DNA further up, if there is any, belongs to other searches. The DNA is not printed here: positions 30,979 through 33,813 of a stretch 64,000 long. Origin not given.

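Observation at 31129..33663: One polypeptide joins a WecA/MraY-type PNPT to a complete WbaP-type PGT scaffold whose catalytic Asp-Glu dyad is replaced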

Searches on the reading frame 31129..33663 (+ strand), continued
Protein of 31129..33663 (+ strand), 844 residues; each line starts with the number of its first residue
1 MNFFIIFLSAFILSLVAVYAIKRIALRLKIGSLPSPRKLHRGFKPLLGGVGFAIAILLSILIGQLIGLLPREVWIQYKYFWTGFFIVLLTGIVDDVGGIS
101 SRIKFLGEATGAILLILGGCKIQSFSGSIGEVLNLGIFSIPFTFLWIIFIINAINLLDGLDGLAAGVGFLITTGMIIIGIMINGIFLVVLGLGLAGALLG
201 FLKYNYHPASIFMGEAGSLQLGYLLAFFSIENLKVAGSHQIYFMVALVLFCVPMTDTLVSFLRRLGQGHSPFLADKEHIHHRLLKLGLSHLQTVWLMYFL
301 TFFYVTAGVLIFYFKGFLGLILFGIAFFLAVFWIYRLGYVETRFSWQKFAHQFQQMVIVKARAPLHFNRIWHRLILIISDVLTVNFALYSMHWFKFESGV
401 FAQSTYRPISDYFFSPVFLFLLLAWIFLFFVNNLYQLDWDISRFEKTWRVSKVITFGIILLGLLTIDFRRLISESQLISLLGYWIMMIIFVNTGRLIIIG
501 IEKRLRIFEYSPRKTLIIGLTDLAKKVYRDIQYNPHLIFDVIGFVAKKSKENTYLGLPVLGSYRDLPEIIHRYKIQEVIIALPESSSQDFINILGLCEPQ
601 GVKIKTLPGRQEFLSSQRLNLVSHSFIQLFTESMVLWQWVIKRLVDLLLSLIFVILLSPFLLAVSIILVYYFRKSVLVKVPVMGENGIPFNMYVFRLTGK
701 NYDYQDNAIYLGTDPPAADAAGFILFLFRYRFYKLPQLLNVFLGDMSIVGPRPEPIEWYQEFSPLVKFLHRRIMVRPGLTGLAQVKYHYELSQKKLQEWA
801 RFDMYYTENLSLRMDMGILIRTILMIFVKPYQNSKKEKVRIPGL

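Call 7: find_homologous_proteins(query=window:31129-33663:+, max_evalue=1e-10)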
Query window:31129-33663:+ (844 aa): 402 proteins with E <= 1e-10 among 8000 candidates; the best 120 are listed.
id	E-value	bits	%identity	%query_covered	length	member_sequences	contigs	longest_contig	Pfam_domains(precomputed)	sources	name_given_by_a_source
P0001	0.0e+0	1864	100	100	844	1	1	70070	PF13727.13,PF00953.27,PF02397.23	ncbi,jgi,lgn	-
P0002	0.0e+0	1446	74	100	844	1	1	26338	PF13727.13,PF00953.27,PF02397.23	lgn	-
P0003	0.0e+0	1355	68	99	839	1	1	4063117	PF13727.13,PF00953.27,PF02397.23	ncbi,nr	ncbi:MAG: sugar transferase [bacterium]|nr:MAG: sugar transferase [bacterium]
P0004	0.0e+0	1346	68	100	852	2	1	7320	PF13727.13,PF00953.27,PF02397.23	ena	-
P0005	0.0e+0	1330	67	99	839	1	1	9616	PF13727.13,PF00953.27,PF02397.23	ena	-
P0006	0.0e+0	1322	67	99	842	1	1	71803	PF13727.13,PF00953.27,PF02397.23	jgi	jgi:UDP-GlcNAc:undecaprenyl-phosphate GlcNAc-1-phosphate transferase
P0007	0.0e+0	1313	67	99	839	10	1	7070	PF13727.13,PF00953.27,PF02397.23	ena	-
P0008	0.0e+0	1303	66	100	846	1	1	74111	PF13727.13,PF00953.27,PF02397.23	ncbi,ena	-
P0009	0.0e+0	1297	66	99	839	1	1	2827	PF13727.13,PF00953.27,PF02397.23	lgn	-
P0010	0.0e+0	1257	64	100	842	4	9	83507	PF13727.13,PF00953.27,PF02397.23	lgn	-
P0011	0.0e+0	1244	64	98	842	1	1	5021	PF13727.13,PF00953.27,PF02397.23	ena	-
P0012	0.0e+0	1244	64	98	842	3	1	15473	PF13727.13,PF00953.27,PF02397.23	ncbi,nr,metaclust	ncbi:MAG: hypothetical protein A2Y94_01685 [Caldithrix sp. RBG_13_44_9]|nr:MAG: hypothetical protein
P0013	0.0e+0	1238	63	98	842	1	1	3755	PF13727.13,PF00953.27,PF02397.23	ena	-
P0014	0.0e+0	1228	63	99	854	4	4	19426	PF13727.13,PF00953.27,PF02397.23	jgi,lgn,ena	jgi:UDP-GlcNAc:undecaprenyl-phosphate GlcNAc-1-phosphate transferase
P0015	0.0e+0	1212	61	99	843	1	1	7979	PF13727.13,PF00953.27,PF02397.23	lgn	-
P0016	0.0e+0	1193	60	100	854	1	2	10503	PF13727.13,PF00953.27,PF02397.23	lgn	-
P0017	0.0e+0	1185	61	99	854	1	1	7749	PF13727.13,PF00953.27,PF02397.23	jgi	jgi:UDP-GlcNAc:undecaprenyl-phosphate GlcNAc-1-phosphate transferase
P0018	0.0e+0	1172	61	98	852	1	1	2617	PF13727.13,PF00953.27,PF02397.23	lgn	-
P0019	0.0e+0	1171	60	99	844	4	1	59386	PF13727.13,PF00953.27,PF02397.23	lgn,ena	-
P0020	0.0e+0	1152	59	99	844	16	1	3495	PF13727.13,PF00953.27,PF02397.23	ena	-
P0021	0.0e+0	1148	60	97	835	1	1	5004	PF13727.13,PF00953.27,PF02397.23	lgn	-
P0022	0.0e+0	1142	58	98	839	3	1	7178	PF13727.13,PF00953.27,PF02397.23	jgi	-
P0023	0.0e+0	1139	59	99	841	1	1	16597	PF13727.13,PF00953.27,PF02397.23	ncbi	-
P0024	0.0e+0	1132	59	97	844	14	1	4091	PF13727.13,PF00953.27,PF02397.23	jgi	jgi:UDP-GlcNAc:undecaprenyl-phosphate GlcNAc-1-phosphate transferase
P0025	0.0e+0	1115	58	97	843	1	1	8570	PF13727.13,PF00953.27,PF02397.23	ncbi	-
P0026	0.0e+0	1090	58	98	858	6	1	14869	PF13727.13,PF00953.27,PF02397.23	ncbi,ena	-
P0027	0.0e+0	1066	55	99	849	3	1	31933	PF13727.13,PF00953.27,PF02397.23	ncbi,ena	-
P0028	0.0e+0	1064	55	98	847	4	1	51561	PF13727.13,PF00953.27,PF02397.23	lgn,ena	-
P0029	0.0e+0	1048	67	79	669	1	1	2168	PF13727.13,PF00953.27,PF02397.23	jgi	jgi:lipopolysaccharide/colanic/teichoic acid biosynthesis glycosyltransferase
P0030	0.0e+0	1028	56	96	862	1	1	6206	PF13727.13,PF00953.27,PF02397.23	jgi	jgi:UDP-GlcNAc:undecaprenyl-phosphate GlcNAc-1-phosphate transferase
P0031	7.0e-296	1002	56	94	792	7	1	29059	PF13727.13,PF00953.27,PF02397.23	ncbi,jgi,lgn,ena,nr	ncbi:hypothetical protein B1H10_01685 [candidate division KSB1 bacterium 4484_188]|nr:MAG: hypotheti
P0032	6.3e-287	973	53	97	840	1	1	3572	PF13727.13,PF00953.27,PF02397.23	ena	-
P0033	3.7e-282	957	56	88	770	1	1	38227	PF13727.13,PF00953.27,PF02397.23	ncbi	ncbi:MAG: hypothetical protein Kow0042_08140 [Calditrichia bacterium]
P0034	1.4e-262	892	49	97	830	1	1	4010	PF13727.13,PF00953.27,PF02397.23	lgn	-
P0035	1.3e-259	882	49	98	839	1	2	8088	PF13727.13,PF00953.27,PF02397.23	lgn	-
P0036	6.6e-259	880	49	97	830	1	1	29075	PF13727.13,PF00953.27,PF02397.23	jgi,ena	-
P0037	2.0e-258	878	48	98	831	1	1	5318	PF13727.13,PF00953.27,PF02397.23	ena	-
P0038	4.0e-258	877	49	97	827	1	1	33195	PF13727.13,PF00953.27,PF02397.23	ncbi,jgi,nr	ncbi:MAG: hypothetical protein GXO78_14655 [Calditrichaeota bacterium]|nr:hypothetical protein [Cald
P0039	7.6e-258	876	49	97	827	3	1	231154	PF13727.13,PF00953.27,PF02397.23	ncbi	-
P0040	7.0e-256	870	46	100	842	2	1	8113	PF13727.13,PF00953.27,PF02397.23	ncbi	-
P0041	7.7e-255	866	47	99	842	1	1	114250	PF13727.13,PF00953.27,PF02397.23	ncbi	-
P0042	1.9e-253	862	47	97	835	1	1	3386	PF13727.13,PF00953.27,PF02397.23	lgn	-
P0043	5.2e-253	860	48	99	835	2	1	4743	PF13727.13,PF00953.27,PF02397.23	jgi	-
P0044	2.4e-251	855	45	99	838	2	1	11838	PF13727.13,PF00953.27,PF02397.23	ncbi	-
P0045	3.3e-251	854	50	90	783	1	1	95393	PF13727.13,PF00953.27,PF02397.23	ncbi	ncbi:MAG: hypothetical protein Kow0037_20620 [Calditrichia bacterium]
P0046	7.5e-251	853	48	98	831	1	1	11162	PF13727.13,PF00953.27,PF02397.23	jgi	jgi:UDP-GlcNAc:undecaprenyl-phosphate GlcNAc-1-phosphate transferase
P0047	2.4e-250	852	48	98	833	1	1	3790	PF13727.13,PF00953.27,PF02397.23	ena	-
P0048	7.3e-250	850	45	98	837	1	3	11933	PF13727.13,PF00953.27,PF02397.23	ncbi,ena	-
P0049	6.0e-249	847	46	99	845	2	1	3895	PF13727.13,PF00953.27,PF02397.23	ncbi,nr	ncbi:MAG: hypothetical protein D6748_06375 [Calditrichaeota bacterium]|nr:MAG: hypothetical protein 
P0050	1.4e-246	839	46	97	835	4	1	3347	PF13727.13,PF00953.27,PF02397.23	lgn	-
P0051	2.7e-246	838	46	98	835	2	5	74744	PF13727.13,PF00953.27,PF02397.23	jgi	jgi:UDP-GlcNAc:undecaprenyl-phosphate GlcNAc-1-phosphate transferase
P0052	5.9e-246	837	47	100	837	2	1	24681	PF13727.13,PF00953.27,PF02397.23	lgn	-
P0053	9.3e-245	833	64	64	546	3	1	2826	PF13727.13,PF02397.23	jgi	jgi:lipopolysaccharide/colanic/teichoic acid biosynthesis glycosyltransferase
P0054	2.1e-244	832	45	99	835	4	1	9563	PF13727.13,PF00953.27,PF02397.23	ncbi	-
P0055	2.5e-244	832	46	97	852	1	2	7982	PF13727.13,PF00953.27,PF02397.23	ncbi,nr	ncbi:MAG: hypothetical protein D6681_13295 [Calditrichaeota bacterium]|nr:MAG: hypothetical protein 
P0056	1.7e-243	829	46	97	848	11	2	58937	PF13727.13,PF00953.27,PF02397.23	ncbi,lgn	-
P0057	3.9e-243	828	45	98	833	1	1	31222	PF13727.13,PF00953.27,PF02397.23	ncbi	-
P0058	1.4e-242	826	49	90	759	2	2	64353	PF13727.13,PF00953.27,PF02397.23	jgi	jgi:UDP-N-acetylmuramyl pentapeptide phosphotransferase/UDP-N-acetylglucosamine-1-phosphate transfer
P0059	3.2e-241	821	45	99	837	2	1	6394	PF13727.13,PF00953.27,PF02397.23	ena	-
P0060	3.9e-241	821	46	100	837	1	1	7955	PF13727.13,PF00953.27,PF02397.23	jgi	jgi:UDP-GlcNAc:undecaprenyl-phosphate GlcNAc-1-phosphate transferase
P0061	3.9e-240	818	45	98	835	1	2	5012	PF13727.13,PF00953.27,PF02397.23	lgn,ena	-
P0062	1.1e-239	816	45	99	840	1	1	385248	PF13727.13,PF00953.27,PF02397.23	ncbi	ncbi:MAG: sugar transferase [Calditrichia bacterium]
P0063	2.2e-237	809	44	99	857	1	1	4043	PF13727.13,PF00953.27,PF02397.23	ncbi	-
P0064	3.1e-236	805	46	97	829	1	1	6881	PF13727.13,PF00953.27,PF02397.23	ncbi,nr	ncbi:MAG: hypothetical protein D6715_07765 [Calditrichaeota bacterium]|nr:MAG: hypothetical protein 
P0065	3.3e-236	805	44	96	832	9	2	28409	PF13727.13,PF00953.27,PF02397.23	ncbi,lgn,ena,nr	ncbi:MAG: sugar transferase [Calditrichaeota bacterium]|nr:sugar transferase [Calditrichota bacteriu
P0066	8.7e-234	797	44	98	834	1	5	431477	PF13727.13,PF00953.27,PF02397.23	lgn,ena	-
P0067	5.6e-233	794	46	97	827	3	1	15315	PF13727.13,PF00953.27,PF02397.23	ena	-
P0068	1.1e-222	760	44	95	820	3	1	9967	PF13727.13,PF00953.27,PF02397.23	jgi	jgi:UDP-GlcNAc:undecaprenyl-phosphate GlcNAc-1-phosphate transferase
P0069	4.8e-213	728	48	80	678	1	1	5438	PF13727.13,PF00953.27,PF02397.23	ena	-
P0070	2.5e-197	676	41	97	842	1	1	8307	PF13727.13,PF00953.27,PF02397.23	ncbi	-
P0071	2.2e-195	670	41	95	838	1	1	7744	PF13727.13,PF00953.27,PF02397.23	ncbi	-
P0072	5.8e-194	665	40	97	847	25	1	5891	PF13727.13,PF00953.27,PF02397.23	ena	-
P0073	1.1e-191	658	40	99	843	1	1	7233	PF00953.27,PF02397.23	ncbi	-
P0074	2.8e-188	646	40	97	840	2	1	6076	PF13727.13,PF00953.27,PF02397.23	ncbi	-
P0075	3.2e-188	646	41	96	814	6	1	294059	PF13727.13,PF00953.27,PF02397.23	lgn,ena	-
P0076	1.8e-185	637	40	98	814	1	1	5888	PF13727.13,PF00953.27,PF02397.23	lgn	-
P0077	4.1e-183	629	39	98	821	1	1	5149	PF13727.13,PF00953.27,PF02397.23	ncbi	-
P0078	8.9e-178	612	40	98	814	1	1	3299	PF13727.13,PF00953.27,PF02397.23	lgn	-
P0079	5.9e-174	599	39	98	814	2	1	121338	PF13727.13,PF00953.27,PF02397.23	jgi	jgi:UDP-GlcNAc:undecaprenyl-phosphate/decaprenyl-phosphate GlcNAc-1-phosphate transferase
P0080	1.6e-173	597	38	98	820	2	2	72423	PF13727.13,PF00953.27,PF02397.23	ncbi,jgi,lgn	-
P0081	3.0e-173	597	38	98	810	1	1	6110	PF13727.13,PF00953.27,PF02397.23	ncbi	-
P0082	1.0e-172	595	38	97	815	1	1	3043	PF13727.13,PF00953.27,PF02397.23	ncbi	-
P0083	5.9e-172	592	38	98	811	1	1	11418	PF13727.13,PF00953.27,PF02397.23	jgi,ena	-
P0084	6.8e-172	592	38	98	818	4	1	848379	PF13727.13,PF00953.27,PF02397.23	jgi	-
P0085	1.3e-171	591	39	98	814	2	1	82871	PF13727.13,PF00953.27,PF02397.23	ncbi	-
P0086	1.7e-170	587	39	98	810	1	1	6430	PF13727.13,PF00953.27,PF02397.23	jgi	jgi:UDP-GlcNAc:undecaprenyl-phosphate GlcNAc-1-phosphate transferase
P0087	2.9e-170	587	39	98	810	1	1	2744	PF13727.13,PF00953.27,PF02397.23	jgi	jgi:UDP-GlcNAc:undecaprenyl-phosphate GlcNAc-1-phosphate transferase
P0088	1.2e-169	585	37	98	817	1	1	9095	PF13727.13,PF00953.27,PF02397.23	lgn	-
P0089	1.2e-169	585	38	96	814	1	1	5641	PF13727.13,PF00953.27,PF02397.23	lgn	-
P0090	5.5e-169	582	39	98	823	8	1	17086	PF13727.13,PF00953.27,PF02397.23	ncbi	-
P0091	1.7e-168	581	39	96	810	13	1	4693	PF13727.13,PF00953.27,PF02397.23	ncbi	-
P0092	7.4e-168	579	38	98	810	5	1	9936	PF13727.13,PF00953.27,PF02397.23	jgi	jgi:UDP-GlcNAc:undecaprenyl-phosphate GlcNAc-1-phosphate transferase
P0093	2.4e-167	577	37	98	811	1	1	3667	PF13727.13,PF00953.27,PF02397.23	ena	-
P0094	8.4e-166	572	38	98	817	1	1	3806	PF13727.13,PF00953.27,PF02397.23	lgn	-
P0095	1.0e-165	572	37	98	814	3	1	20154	PF13727.13,PF00953.27,PF02397.23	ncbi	-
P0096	2.6e-165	570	38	98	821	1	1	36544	PF13727.13,PF00953.27,PF02397.23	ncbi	-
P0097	3.3e-165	570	37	98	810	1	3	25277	PF13727.13,PF00953.27,PF02397.23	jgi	-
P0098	3.9e-165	570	36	98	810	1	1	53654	PF13727.13,PF00953.27,PF02397.23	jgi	jgi:UDP-GlcNAc:undecaprenyl-phosphate/decaprenyl-phosphate GlcNAc-1-phosphate transferase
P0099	8.3e-165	569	37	98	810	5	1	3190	PF13727.13,PF00953.27,PF02397.23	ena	-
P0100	2.1e-164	567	38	98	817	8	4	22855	PF13727.13,PF00953.27,PF02397.23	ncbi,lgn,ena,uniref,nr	ncbi:MAG TPA: hypothetical protein ENK44_01690 [Caldithrix abyssi]|uniref:Bacterial sugar transferas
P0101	2.2e-164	567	38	96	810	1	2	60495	PF13727.13,PF00953.27,PF02397.23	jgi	-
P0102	3.2e-164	567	39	95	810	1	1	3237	PF13727.13,PF00953.27,PF02397.23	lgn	-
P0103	1.1e-163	565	37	98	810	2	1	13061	PF13727.13,PF00953.27,PF02397.23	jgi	jgi:UDP-GlcNAc:undecaprenyl-phosphate GlcNAc-1-phosphate transferase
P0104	3.2e-163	563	37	96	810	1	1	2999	PF13727.13,PF00953.27,PF02397.23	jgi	jgi:UDP-GlcNAc:undecaprenyl-phosphate GlcNAc-1-phosphate transferase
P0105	5.2e-163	563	37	98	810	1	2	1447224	PF13727.13,PF00953.27,PF02397.23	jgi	-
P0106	7.2e-163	562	37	98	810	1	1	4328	PF13727.13,PF00953.27,PF02397.23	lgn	-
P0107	8.8e-163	562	38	96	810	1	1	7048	PF13727.13,PF00953.27,PF02397.23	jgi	jgi:UDP-GlcNAc:undecaprenyl-phosphate GlcNAc-1-phosphate transferase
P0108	1.7e-162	561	38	98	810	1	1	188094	PF13727.13,PF00953.27,PF02397.23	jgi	jgi:UDP-GlcNAc:undecaprenyl-phosphate GlcNAc-1-phosphate transferase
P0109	4.6e-162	560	38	98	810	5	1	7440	PF13727.13,PF00953.27,PF02397.23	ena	-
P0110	2.3e-161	557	37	98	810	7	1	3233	PF13727.13,PF00953.27,PF02397.23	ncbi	-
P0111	2.3e-161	557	38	95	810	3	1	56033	PF13727.13,PF00953.27,PF02397.23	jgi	-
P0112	5.1e-161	556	37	98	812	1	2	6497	PF13727.13,PF00953.27,PF02397.23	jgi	-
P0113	1.5e-160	555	37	98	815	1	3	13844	PF13727.13,PF00953.27,PF02397.23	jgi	jgi:UDP-GlcNAc:undecaprenyl-phosphate GlcNAc-1-phosphate transferase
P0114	4.0e-160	553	38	96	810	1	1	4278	PF13727.13,PF00953.27,PF02397.23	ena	-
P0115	6.7e-160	552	37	98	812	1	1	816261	PF13727.13,PF00953.27,PF02397.23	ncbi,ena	-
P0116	6.8e-160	552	36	96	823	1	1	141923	PF13727.13,PF00953.27,PF02397.23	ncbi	-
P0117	2.1e-159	551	36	96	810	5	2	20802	PF13727.13,PF00953.27,PF02397.23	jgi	-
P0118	3.1e-159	550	36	98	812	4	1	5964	PF13727.13,PF00953.27,PF02397.23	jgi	-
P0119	3.2e-159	550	36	97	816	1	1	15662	PF13727.13,PF00953.27,PF02397.23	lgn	-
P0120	6.5e-159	549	36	97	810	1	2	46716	PF13727.13,PF00953.27,PF02397.23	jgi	-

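Call 26: find_encoding_contigs(protein=P0062, flank=10000, max_places=2)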
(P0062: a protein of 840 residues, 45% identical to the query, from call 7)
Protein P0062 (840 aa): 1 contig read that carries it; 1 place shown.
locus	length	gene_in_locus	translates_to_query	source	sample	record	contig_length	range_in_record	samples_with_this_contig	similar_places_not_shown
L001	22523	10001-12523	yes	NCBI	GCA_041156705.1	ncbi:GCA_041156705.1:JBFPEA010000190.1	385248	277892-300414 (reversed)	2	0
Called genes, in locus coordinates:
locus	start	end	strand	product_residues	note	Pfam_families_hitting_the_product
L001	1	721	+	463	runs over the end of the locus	PF04932:Wzy_C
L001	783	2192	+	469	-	PF01943:Polysacc_synt, PF13440:Polysacc_synt_3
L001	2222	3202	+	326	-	PF00535:Glycos_transf_2, PF10111:Glyco_tranf_2_2 (weak), PF13641:Glyco_tranf_2_3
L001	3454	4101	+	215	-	PF13489:Methyltransf_23, PF07021:MetW (weak), PF13847:Methyltransf_31, PF08241:Methyltransf_11, PF08242:Methyltransf_12, PF13649:Methyltransf_25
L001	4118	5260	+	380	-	PF13439:Glyco_transf_4, PF13579:Glyco_trans_4_4 (weak), PF00534:Glycos_transf_1, PF13692:Glyco_trans_1_4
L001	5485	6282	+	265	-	PF13489:Methyltransf_23, PF13847:Methyltransf_31, PF08241:Methyltransf_11, PF08242:Methyltransf_12, PF13649:Methyltransf_25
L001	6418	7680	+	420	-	PF13439:Glyco_transf_4, PF13579:Glyco_trans_4_4, PF00534:Glycos_transf_1, PF13692:Glyco_trans_1_4, PF13524:Glyco_trans_1_2 (weak)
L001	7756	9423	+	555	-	PF14052:Caps_assemb_Wzi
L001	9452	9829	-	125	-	PF05635:23S_rRNA_IVP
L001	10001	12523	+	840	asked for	PF00953:Glycos_transf_4, PF13727:CoA_binding_3, PF02397:Bac_transf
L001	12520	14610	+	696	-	PF00535:Glycos_transf_2, PF10111:Glyco_tranf_2_2, PF13641:Glyco_tranf_2_3, PF13632:Glyco_trans_2_3, PF13727:CoA_binding_3, PF02397:Bac_transf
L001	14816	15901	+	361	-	PF18962:Por_Secre_tail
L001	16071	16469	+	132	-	PF13525:YfiO, PF07719:TPR_2 (faint), PF13174:TPR_6 (faint)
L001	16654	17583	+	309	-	-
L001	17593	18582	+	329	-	PF20030:bpMoxR, PF00158:Sigma54_activat (weak), PF07726:AAA_3, PF07728:AAA_5, PF17863:AAA_lid_2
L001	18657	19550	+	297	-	PF01882:DUF58, PF13519:VWA_2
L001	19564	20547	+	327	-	PF13584:BatD (weak)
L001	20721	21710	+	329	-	PF07584:BatA, PF00092:VWA, PF13519:VWA_2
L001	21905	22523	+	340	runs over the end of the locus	PF00092:VWA, PF13519:VWA_2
